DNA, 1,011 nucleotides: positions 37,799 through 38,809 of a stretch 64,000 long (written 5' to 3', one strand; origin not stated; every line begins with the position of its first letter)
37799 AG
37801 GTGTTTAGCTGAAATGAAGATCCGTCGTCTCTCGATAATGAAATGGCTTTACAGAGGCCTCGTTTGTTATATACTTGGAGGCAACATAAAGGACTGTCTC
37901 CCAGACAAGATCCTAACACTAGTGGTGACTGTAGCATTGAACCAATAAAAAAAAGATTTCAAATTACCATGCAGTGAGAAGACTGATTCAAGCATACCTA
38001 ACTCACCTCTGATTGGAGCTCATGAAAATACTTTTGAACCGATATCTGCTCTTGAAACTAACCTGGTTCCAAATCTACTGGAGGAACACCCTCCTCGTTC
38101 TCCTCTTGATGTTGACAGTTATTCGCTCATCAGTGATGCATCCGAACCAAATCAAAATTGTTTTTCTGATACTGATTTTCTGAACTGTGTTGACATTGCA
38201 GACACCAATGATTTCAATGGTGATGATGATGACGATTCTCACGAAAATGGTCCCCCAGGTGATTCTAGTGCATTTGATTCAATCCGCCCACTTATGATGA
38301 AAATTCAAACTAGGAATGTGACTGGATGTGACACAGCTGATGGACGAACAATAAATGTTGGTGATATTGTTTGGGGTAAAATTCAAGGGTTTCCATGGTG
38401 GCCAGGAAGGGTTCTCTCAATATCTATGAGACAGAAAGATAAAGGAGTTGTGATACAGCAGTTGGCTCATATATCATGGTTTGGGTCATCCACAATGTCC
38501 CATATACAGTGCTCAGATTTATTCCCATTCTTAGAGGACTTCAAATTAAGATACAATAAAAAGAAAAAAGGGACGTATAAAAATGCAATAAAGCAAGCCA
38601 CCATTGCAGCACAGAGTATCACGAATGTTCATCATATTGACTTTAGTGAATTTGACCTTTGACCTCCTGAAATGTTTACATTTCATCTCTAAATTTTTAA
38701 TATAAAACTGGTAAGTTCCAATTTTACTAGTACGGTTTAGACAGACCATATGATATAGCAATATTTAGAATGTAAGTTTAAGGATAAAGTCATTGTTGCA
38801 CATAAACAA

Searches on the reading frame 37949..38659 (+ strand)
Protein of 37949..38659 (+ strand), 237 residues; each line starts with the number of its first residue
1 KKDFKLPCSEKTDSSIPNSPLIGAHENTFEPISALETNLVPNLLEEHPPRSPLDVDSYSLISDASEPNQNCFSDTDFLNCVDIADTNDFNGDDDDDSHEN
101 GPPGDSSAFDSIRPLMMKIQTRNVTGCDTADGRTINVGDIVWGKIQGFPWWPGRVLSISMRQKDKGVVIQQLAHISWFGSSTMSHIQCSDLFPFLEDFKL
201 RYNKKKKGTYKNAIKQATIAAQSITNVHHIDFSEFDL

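Call 6: search_protein_families(library=pfam, proteins=[window:37949-38659:+], max_evalue=0.1)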
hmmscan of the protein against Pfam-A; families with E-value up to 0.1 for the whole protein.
window:37949-38659:+ (237 aa): 3 families
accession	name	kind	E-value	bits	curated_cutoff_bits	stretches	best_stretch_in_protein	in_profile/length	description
PF00855.23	PWWP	-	4.3e-16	59.6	25.6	1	138-219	1-90/93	PWWP domain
PF20884.3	MUM1-like_PWWP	-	0.003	18.6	27.7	1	137-169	3-35/80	MUM1-like, PWWP domain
PF02927.20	CelD_N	-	0.024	15.8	24.6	1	197-235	33-71/86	Cellulase N-terminal ig-like domain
